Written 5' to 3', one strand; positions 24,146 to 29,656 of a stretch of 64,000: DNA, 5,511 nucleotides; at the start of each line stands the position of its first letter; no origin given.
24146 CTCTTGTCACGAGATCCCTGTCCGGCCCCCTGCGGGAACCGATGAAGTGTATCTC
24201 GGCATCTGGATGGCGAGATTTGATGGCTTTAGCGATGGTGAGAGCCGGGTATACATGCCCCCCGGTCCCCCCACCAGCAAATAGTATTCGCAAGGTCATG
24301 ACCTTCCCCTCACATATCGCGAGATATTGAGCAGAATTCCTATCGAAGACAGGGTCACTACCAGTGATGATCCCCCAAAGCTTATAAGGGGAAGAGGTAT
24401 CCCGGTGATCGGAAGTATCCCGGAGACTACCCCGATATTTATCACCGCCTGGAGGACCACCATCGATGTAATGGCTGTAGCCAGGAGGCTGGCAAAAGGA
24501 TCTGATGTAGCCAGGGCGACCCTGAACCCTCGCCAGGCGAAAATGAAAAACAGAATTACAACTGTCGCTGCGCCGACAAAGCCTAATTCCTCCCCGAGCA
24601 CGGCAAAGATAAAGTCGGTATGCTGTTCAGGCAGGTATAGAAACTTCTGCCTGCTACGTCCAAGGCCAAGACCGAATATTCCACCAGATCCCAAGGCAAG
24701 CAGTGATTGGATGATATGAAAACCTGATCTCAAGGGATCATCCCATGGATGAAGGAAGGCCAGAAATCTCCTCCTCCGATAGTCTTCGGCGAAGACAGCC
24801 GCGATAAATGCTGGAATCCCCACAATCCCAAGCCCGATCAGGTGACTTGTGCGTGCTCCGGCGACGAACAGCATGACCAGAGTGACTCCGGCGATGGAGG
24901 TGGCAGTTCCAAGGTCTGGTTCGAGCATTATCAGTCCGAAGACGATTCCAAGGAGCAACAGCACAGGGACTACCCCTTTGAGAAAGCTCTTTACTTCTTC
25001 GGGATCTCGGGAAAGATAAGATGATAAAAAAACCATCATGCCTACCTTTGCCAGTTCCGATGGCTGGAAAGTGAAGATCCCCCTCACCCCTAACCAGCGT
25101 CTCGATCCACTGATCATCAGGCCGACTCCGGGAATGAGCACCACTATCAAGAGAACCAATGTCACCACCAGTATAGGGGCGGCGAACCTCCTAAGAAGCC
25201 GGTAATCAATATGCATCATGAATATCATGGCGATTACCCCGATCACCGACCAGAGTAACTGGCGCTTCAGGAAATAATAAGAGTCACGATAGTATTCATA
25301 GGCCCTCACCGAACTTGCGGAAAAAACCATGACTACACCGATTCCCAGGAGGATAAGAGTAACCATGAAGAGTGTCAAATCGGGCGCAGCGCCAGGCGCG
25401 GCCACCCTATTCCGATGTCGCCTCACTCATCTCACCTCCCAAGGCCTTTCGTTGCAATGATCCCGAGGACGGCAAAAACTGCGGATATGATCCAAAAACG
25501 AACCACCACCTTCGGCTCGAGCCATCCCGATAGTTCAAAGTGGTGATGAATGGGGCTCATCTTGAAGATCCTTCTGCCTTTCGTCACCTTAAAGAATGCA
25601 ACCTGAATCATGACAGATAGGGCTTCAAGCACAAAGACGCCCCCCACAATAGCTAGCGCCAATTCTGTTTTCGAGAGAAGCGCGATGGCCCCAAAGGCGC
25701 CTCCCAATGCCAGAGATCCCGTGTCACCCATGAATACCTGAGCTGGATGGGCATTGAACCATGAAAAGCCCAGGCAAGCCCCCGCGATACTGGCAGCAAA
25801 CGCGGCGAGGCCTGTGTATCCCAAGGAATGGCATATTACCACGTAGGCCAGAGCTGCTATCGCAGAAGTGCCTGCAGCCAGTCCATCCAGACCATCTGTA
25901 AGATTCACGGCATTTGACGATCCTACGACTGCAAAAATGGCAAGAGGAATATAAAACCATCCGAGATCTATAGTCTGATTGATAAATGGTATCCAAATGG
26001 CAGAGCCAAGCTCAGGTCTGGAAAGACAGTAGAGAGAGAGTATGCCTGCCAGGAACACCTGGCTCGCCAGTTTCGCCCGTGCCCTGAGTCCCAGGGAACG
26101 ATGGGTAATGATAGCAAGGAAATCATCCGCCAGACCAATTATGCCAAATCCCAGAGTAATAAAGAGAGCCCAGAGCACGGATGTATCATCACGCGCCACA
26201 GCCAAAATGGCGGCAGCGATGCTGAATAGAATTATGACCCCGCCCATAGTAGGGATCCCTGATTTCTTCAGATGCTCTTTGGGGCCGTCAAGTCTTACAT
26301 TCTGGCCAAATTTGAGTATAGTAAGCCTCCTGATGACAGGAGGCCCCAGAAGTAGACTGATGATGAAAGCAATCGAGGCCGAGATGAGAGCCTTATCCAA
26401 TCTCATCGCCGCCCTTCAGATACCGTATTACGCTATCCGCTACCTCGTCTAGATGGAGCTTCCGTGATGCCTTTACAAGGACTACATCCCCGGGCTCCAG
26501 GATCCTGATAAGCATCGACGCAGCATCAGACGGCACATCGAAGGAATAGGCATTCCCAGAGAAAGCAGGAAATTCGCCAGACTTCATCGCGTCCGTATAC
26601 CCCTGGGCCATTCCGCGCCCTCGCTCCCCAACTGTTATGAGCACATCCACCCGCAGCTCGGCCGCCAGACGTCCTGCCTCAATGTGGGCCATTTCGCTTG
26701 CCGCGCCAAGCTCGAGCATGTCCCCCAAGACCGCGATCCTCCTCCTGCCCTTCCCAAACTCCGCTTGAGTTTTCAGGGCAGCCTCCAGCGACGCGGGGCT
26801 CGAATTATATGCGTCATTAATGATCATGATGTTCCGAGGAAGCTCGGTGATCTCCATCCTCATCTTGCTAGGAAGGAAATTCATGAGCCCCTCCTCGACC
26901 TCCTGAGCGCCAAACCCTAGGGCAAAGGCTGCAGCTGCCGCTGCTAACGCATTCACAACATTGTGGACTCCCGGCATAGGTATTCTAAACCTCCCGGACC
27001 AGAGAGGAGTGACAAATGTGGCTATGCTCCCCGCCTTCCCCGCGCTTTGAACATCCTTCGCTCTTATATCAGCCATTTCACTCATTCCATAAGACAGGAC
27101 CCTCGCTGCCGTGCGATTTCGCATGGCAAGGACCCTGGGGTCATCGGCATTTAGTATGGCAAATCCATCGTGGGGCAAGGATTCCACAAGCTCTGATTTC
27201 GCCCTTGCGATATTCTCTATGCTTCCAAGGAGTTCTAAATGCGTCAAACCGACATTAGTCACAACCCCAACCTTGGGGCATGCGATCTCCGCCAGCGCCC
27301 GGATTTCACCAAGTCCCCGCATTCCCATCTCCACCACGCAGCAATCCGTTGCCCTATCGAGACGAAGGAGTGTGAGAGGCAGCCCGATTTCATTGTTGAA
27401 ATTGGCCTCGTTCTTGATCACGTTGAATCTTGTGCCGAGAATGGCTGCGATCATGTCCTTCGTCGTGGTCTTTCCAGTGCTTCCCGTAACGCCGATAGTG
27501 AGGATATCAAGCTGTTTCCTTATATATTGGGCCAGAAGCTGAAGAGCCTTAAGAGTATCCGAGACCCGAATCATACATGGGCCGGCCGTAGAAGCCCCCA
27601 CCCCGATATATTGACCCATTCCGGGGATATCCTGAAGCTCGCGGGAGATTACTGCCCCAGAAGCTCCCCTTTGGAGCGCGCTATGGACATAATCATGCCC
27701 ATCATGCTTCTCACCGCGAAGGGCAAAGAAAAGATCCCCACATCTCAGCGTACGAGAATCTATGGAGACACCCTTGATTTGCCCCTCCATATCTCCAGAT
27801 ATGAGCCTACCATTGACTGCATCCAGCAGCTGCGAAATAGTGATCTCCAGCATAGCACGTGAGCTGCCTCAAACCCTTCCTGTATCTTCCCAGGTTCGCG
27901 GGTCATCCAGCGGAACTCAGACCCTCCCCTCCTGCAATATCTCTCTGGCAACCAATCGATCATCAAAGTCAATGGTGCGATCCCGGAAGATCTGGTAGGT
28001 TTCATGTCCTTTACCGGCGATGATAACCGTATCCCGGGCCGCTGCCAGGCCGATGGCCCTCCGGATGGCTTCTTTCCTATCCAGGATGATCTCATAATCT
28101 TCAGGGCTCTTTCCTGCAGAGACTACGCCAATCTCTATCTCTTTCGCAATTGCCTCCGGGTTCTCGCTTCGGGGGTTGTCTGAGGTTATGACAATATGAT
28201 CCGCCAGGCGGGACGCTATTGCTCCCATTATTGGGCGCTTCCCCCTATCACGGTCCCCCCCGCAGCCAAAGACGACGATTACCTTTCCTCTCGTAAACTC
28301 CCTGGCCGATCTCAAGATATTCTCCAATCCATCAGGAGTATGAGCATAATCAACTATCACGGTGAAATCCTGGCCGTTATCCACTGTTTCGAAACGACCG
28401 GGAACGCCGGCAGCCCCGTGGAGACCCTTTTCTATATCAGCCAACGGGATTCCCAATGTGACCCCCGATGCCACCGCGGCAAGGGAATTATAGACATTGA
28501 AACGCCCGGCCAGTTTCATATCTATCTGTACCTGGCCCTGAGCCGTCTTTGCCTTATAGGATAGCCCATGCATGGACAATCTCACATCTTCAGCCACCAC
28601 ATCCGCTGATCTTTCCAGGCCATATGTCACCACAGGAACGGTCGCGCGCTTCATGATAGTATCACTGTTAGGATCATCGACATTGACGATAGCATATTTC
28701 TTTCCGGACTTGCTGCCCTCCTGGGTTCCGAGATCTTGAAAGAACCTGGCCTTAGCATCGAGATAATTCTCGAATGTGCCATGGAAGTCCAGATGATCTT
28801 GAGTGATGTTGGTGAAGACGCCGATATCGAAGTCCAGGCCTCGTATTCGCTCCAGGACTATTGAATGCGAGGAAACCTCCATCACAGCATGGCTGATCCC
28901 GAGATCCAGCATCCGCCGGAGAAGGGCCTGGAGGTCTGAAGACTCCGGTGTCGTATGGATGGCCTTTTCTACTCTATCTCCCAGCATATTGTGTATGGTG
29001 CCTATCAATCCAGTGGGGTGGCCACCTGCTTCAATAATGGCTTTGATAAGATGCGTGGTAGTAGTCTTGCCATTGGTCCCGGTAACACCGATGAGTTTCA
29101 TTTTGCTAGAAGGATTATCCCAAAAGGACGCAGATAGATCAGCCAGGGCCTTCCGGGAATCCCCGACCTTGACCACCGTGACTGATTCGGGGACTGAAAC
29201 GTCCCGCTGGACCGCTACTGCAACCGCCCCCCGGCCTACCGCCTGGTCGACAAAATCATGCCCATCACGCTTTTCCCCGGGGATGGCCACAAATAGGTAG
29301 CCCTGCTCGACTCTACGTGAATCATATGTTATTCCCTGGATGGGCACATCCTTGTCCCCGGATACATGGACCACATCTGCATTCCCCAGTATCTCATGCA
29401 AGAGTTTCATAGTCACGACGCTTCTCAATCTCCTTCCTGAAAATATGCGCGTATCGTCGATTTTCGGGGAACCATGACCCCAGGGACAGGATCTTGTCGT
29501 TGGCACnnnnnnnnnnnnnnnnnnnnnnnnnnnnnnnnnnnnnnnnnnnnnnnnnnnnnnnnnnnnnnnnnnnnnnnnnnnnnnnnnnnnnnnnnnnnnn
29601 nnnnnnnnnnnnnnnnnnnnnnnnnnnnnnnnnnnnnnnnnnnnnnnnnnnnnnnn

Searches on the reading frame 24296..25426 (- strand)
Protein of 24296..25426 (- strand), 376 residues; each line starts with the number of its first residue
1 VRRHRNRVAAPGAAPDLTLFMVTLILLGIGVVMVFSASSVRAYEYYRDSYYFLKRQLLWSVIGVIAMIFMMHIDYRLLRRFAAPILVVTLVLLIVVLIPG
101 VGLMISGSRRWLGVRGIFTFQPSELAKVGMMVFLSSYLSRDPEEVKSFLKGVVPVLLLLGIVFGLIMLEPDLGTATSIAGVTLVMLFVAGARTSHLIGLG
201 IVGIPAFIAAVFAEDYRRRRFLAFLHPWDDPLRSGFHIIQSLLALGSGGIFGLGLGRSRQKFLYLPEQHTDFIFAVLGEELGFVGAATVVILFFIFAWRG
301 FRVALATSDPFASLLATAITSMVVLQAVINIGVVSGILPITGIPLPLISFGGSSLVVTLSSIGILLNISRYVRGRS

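Call 12: search_protein_families(library=pfam, proteins=[window:24296-25426:-], max_evalue=0.0001)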
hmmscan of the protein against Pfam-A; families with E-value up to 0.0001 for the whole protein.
window:24296-25426:- (376 aa): 1 family
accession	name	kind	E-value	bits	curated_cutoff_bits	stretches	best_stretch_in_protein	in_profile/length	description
PF01098.24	FTSW_RODA_SPOVE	-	5.1e-120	401.2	26.4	1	19-373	3-355/356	Cell cycle protein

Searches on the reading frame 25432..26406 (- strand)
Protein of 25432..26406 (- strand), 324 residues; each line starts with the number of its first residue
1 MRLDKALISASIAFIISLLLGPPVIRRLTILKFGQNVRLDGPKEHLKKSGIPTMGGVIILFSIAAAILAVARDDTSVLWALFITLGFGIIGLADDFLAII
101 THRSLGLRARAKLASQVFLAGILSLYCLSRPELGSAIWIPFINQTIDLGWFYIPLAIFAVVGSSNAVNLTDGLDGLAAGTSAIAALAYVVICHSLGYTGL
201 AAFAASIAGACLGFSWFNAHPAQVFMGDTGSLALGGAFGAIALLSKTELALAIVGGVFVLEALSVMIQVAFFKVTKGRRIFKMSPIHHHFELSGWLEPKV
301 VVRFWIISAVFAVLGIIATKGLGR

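Call 12: search_protein_families(library=pfam, proteins=[window:25432-26406:-], max_evalue=0.0001)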
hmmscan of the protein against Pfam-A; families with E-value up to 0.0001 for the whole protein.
window:25432-26406:- (324 aa): 2 families
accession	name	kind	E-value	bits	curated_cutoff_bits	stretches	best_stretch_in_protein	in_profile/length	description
PF00953.26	Glycos_transf_4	-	5.9e-37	127.5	27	1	80-245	4-159/160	Glycosyl transferase family 4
PF10555.14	MraY_sig1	-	6.1e-05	22.7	20.1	1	48-60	1-13/13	Phospho-N-acetylmuramoyl-pentapeptide-transferase signature 1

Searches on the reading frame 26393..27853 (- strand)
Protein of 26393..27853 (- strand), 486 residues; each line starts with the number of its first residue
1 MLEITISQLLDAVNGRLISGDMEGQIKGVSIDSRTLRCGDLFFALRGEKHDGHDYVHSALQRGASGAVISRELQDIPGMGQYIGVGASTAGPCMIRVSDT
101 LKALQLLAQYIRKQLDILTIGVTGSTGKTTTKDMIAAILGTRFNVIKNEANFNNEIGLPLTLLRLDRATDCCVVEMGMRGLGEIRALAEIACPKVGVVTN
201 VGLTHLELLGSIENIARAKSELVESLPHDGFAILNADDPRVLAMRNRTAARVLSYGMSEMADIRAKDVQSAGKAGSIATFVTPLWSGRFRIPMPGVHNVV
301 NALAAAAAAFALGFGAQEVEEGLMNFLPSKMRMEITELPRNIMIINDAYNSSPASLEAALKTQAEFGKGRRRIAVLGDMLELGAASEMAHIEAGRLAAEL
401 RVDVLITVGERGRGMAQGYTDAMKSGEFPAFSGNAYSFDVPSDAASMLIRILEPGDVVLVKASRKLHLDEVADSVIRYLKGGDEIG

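Call 12: search_protein_families(library=pfam, proteins=[window:26393-27853:-], max_evalue=0.0001)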
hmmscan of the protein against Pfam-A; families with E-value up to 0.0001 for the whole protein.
window:26393-27853:- (486 aa): 3 families
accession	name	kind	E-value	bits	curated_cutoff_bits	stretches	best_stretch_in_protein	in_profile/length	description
PF08245.18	Mur_ligase_M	-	4.8e-50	170.7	24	1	122-309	1-200/200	Mur ligase middle domain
PF02875.26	Mur_ligase_C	-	5.7e-19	69.6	28.4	1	331-464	1-127/127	Mur ligase, glutamate ligase domain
PF01225.30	Mur_ligase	-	7.8e-10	39.4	21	1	26-73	2-54/95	Mur ligase family, catalytic domain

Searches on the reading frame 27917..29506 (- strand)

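Call 12: search_protein_families(library=pfam, proteins=[window:27917-29506:-], max_evalue=0.0001)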
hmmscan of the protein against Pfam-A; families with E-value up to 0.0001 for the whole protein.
window:27917-29506:- (529 aa): 3 families
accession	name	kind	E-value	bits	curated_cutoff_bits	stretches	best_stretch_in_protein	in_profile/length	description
PF08245.18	Mur_ligase_M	-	4.5e-58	196.9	24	1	141-347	1-199/200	Mur ligase middle domain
PF02875.26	Mur_ligase_C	-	2.9e-37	128.8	28.4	1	370-500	1-127/127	Mur ligase, glutamate ligase domain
PF01225.30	Mur_ligase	-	8.2e-12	45.8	21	1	56-128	2-94/95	Mur ligase family, catalytic domain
